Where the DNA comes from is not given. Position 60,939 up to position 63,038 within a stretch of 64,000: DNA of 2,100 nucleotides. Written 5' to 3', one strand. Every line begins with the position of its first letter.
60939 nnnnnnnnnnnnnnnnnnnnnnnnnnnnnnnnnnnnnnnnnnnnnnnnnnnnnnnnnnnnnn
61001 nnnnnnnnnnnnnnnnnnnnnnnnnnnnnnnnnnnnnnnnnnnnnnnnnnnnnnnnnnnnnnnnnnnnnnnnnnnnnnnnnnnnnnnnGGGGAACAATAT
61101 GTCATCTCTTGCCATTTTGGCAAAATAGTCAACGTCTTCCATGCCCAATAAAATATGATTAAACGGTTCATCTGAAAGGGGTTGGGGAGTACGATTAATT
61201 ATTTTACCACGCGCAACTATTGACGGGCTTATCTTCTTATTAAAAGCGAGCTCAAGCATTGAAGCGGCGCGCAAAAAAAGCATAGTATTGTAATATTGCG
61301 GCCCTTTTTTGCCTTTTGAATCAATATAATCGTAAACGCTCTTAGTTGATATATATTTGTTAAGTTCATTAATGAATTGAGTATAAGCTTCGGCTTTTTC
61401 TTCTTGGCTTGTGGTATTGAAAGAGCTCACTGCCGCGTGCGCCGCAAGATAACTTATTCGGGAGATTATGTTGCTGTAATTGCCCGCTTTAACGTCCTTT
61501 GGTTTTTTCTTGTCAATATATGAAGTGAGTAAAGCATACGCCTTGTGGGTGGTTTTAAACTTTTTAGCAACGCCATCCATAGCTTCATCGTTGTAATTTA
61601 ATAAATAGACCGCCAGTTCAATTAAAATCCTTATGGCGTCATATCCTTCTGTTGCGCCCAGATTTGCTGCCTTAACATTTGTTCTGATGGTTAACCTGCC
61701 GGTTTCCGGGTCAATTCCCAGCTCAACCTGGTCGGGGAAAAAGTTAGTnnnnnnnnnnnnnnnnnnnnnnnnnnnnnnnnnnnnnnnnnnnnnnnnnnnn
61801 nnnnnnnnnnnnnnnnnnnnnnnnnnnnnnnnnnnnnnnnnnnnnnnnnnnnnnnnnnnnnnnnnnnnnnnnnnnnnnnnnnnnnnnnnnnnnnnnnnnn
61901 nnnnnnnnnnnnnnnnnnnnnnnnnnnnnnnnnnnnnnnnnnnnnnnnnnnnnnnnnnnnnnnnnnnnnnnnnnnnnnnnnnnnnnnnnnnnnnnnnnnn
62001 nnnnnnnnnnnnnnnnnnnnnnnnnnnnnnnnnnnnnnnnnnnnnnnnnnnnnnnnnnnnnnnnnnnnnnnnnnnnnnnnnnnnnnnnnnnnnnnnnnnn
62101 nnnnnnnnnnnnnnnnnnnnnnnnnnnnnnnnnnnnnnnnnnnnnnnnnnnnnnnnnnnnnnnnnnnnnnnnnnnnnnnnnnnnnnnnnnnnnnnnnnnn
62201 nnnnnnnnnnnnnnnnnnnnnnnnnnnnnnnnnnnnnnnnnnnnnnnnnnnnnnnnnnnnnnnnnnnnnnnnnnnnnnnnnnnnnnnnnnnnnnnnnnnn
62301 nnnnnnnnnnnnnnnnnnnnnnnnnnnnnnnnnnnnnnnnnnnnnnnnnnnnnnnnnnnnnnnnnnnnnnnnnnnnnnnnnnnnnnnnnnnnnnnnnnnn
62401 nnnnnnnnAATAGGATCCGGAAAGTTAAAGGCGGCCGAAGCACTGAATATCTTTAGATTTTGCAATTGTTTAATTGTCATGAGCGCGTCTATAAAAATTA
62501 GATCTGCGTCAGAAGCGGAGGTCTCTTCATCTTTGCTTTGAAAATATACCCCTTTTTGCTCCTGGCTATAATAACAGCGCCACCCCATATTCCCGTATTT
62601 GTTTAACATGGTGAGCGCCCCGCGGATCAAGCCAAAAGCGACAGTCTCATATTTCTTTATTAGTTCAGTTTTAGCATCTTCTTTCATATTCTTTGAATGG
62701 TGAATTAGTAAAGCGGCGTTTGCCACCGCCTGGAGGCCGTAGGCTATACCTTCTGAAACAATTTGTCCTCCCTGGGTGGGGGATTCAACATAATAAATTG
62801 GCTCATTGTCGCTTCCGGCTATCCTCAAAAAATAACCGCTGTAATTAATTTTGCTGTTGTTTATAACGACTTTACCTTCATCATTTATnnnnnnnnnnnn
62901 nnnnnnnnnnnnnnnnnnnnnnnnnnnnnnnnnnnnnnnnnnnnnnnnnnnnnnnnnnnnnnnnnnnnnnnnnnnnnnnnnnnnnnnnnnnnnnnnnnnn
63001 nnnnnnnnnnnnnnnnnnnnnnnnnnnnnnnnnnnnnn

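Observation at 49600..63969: Co-directional cluster resembling a polysaccharide processing/export apparatus (GH8 fusion, TPR, TPR-beta-barrel, GH116), with no synthase in view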

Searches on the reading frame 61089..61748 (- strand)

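Call 41: search_protein_families(library=pfam, proteins=[window:61089-61748:-], max_evalue=10)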
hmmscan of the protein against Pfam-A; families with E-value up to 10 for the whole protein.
seq(220 aa): 3 families
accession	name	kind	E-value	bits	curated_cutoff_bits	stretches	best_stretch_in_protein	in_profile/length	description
PF06757.18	Ins_allergen_rp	-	0.026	14.8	23.2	1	69-161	55-140/174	Insect allergen related repeat, nitrile-specifier detoxification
PF24464.1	Ig_F54D1_6_2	-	0.056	13.7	27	1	43-84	50-90/159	F54D1.6, Ig-like domain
PF14966.11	DNA_repr_REX1B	-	0.13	13.3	24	1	113-141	8-36/94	DNA repair REX1-B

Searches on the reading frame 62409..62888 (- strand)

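Call 41: search_protein_families(library=pfam, proteins=[window:62409-62888:-], max_evalue=10)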
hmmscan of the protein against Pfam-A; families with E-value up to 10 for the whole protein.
seq(160 aa): 1 family
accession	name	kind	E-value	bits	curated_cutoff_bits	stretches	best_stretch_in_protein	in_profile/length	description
PF04051.21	TRAPP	-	0.11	12.6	27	1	66-96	101-128/154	Transport protein particle (TRAPP) component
